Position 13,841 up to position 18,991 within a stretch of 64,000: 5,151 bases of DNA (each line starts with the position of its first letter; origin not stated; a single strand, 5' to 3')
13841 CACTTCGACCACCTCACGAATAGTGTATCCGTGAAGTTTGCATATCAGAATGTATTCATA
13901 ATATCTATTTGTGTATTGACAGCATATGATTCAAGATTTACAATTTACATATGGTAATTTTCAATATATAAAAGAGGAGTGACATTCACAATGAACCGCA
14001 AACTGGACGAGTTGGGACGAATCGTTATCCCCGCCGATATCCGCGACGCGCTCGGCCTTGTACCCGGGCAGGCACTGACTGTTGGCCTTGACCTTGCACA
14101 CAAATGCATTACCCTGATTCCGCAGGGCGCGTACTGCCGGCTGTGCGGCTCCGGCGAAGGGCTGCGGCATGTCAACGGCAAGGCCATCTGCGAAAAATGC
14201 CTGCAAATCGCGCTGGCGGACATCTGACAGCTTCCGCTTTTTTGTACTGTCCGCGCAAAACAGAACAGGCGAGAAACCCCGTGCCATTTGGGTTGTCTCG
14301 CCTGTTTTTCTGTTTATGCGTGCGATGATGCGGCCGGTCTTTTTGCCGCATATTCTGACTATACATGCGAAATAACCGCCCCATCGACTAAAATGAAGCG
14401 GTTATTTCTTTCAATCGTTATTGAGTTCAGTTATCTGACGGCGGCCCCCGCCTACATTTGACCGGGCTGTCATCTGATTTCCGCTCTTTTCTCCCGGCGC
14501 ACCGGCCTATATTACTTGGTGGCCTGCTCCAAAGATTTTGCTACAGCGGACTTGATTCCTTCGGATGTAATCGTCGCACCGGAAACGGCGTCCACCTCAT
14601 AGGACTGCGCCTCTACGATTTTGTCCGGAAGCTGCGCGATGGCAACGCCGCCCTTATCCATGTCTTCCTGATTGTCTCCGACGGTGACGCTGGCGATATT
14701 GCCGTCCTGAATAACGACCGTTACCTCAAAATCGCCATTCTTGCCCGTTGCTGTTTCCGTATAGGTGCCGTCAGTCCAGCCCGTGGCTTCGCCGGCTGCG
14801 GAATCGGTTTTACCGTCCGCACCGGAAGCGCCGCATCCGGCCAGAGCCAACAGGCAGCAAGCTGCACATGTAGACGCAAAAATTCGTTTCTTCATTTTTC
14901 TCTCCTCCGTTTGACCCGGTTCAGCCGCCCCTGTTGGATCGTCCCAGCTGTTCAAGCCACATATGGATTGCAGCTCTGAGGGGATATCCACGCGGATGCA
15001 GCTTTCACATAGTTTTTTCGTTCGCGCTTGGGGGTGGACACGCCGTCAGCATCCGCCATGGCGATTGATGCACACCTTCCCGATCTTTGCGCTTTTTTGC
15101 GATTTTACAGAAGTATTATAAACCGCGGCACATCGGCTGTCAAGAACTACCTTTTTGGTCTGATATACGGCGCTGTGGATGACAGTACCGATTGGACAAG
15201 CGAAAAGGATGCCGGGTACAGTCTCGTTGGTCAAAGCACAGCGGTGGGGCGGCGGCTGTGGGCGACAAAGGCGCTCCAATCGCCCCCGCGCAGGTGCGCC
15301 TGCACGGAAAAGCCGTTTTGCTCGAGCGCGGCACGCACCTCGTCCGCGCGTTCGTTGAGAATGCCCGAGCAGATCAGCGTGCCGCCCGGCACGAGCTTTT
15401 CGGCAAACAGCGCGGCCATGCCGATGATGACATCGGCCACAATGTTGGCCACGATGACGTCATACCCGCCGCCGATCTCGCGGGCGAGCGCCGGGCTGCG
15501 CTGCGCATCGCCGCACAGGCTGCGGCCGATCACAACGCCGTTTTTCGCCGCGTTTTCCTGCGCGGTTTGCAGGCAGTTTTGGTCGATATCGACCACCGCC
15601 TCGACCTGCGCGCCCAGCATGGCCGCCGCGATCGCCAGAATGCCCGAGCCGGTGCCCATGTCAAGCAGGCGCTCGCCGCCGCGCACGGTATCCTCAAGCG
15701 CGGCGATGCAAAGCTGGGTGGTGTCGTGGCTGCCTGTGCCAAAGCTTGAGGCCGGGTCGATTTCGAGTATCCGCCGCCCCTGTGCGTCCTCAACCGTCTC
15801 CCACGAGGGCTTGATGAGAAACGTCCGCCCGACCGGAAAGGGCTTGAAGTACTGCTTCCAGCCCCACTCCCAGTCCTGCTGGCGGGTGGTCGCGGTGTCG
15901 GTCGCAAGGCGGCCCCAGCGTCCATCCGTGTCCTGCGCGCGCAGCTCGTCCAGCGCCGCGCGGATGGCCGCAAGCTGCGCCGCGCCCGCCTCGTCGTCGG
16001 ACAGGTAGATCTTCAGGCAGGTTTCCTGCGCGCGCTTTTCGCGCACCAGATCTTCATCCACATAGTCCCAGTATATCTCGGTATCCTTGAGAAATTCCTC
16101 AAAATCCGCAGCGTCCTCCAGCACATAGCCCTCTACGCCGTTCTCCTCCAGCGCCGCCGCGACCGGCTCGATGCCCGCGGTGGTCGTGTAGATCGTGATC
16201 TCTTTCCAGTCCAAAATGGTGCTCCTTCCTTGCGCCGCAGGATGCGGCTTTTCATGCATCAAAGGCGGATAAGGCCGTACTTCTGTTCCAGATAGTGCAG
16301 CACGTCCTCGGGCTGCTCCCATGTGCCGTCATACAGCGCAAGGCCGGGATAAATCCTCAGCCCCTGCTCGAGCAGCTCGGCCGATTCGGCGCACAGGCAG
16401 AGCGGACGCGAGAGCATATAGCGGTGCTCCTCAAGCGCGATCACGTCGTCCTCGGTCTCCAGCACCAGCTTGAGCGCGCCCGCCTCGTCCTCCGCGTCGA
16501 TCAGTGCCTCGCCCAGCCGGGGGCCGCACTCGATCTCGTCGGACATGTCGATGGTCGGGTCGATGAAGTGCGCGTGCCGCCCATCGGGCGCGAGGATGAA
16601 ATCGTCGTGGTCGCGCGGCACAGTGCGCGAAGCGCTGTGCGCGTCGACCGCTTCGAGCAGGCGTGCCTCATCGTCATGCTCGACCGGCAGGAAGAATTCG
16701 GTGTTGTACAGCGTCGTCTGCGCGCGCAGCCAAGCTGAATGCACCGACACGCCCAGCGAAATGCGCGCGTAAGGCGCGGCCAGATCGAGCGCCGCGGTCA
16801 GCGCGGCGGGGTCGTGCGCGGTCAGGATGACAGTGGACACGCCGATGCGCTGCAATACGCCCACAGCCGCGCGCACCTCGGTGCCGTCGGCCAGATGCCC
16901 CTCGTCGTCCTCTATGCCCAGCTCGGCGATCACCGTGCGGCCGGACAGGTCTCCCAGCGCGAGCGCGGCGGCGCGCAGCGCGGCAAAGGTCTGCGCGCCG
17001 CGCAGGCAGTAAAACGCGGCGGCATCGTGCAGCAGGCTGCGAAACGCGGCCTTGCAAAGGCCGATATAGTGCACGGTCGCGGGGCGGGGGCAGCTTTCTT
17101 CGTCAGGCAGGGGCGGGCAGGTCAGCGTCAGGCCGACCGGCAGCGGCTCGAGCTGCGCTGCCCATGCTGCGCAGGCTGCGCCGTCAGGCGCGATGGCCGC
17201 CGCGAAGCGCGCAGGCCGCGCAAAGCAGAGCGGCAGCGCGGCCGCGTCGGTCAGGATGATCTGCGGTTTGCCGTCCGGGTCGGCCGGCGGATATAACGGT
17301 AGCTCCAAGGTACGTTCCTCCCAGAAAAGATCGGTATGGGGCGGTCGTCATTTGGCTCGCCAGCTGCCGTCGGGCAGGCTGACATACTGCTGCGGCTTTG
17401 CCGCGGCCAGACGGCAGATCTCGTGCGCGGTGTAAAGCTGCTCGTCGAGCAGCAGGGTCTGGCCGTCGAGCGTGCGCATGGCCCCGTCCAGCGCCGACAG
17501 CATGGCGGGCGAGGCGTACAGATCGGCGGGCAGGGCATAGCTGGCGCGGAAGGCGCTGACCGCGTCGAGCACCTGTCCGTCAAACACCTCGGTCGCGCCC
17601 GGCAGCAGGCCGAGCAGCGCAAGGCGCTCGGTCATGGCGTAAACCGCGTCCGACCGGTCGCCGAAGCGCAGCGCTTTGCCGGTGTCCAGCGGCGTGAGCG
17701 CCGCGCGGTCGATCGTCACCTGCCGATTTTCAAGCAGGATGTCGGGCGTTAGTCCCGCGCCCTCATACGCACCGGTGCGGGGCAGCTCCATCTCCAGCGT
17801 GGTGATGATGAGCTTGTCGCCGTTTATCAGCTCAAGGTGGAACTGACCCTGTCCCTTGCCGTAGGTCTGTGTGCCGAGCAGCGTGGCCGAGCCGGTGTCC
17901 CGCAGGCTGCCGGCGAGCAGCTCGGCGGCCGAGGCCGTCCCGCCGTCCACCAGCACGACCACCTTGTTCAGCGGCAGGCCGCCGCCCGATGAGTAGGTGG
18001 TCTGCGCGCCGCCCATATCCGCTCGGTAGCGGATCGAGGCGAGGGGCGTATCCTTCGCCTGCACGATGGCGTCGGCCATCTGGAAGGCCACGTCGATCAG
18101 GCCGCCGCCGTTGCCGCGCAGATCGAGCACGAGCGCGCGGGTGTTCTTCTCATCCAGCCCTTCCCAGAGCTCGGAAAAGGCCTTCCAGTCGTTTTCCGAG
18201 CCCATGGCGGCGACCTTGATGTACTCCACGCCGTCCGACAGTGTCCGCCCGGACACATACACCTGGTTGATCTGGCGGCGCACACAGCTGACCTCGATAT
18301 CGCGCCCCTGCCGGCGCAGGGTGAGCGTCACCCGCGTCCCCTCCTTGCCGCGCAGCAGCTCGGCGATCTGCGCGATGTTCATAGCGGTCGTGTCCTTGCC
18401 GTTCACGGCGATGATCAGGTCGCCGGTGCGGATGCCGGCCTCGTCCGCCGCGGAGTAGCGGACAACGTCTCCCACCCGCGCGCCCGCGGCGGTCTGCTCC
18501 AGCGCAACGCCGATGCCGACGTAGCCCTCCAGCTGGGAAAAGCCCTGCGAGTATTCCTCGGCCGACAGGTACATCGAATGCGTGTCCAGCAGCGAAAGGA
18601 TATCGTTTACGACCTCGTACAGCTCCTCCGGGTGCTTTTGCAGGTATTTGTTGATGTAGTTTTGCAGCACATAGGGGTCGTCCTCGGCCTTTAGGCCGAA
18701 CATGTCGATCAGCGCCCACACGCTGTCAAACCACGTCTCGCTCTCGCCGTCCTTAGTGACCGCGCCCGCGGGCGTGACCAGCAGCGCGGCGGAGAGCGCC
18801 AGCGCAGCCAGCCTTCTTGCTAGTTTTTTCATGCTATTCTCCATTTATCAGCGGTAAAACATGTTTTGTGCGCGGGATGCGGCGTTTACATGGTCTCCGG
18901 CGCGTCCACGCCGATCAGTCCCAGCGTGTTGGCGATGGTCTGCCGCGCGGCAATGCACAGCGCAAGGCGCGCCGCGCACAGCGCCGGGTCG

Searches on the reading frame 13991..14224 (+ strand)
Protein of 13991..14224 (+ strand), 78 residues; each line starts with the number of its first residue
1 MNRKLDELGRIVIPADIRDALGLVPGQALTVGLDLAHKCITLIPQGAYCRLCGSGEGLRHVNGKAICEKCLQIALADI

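Call 54: search_protein_families(library=ncbifam, proteins=[window:13991-14224:+], max_evalue=0.001)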
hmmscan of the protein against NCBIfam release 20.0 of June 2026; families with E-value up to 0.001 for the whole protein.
window:13991-14224:+ (78 aa): 3 families
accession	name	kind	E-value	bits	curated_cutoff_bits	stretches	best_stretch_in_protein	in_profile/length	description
TIGR01439.1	lp_hng_hel_AbrB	domain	1.8e-08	34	28.3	1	4-44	3-42/44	transcriptional regulator, AbrB family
NF006352.0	PRK08577.1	equivalog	0.00013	22.1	140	1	4-44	8-48/136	hypothetical protein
NF040962.1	near_HgcAB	equivalog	0.00033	20.4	70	1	5-31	10-36/70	HgcAB-associated protein HgcC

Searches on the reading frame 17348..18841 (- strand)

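Call 54: search_protein_families(library=ncbifam, proteins=[window:17348-18841:-], max_evalue=0.001)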
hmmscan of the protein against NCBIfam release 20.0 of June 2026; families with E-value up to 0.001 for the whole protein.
window:17348-18841:- (497 aa): 22 families
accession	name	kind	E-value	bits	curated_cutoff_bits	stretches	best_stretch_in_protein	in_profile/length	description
TIGR00225.1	prc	subfamily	1.1e-56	192.4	218.6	1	60-376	2-320/335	C-terminal processing peptidase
NF045588.1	Cterm_S41_CtpA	exception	9.6e-46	156.4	625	1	15-381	16-387/401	carboxyl-terminal processing protease CtpA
NF045589.1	Cterm_S41_CtpB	exception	1.9e-45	155.3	633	1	38-374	42-384/416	carboxyl-terminal processing protease CtpB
NF045590.1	Cterm_S41_CtpC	exception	4.8e-45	154.1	665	1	12-372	15-380/418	carboxyl-terminal processing protease CtpC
NF052377.1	lmo1851_S41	exception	1.5e-44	152.5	725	1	82-439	80-433/468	lmo1851 family serine protease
TIGR03900.1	prc_long_Delta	hypoth_equivalog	2.1e-43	148.5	660.95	1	74-383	105-417/973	MXAN_5808 family serine peptidase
NF045591.1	Cterm_S41_CtpZ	exception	3.7e-39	134.6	525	1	70-373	71-377/403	carboxyl-terminal processing protease CtpZ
NF051464.1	tail_spec_CT441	exception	3.8e-32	111.8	700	1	51-333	186-485/645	tail-specific protease Tsp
NF008388.1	PRK11186.1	exception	1e-17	63.8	825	1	61-335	197-483/663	carboxy terminal-processing peptidase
NF058627.1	S41_Gfo1087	equivalog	7.7e-17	61.4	455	1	59-335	70-372/489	GFO_1087 family putative carboxy terminal peptidase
TIGR02037.1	degP_htrA_DO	subfamily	5.4e-10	38.8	416.2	1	117-199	257-338/434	Do family serine endopeptidase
NF008189.1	PRK10942.1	equivalog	1.1e-09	37.3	720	1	118-212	312-405/477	serine endoprotease DegP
NF041199.1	trx7_PDZ_seleno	equivalog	4.5e-08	32.4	300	1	113-185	311-387/390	Trx7/PDZ domain-containing (seleno)protein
NF007526.1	PRK10139.1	equivalog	6.2e-08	31.7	756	1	117-204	289-375/456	serine endoprotease DegQ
NF033424.1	chlamy_CPAF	equivalog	4.4e-07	28.9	250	0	202-260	302-360/564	protease-like activity factor CPAF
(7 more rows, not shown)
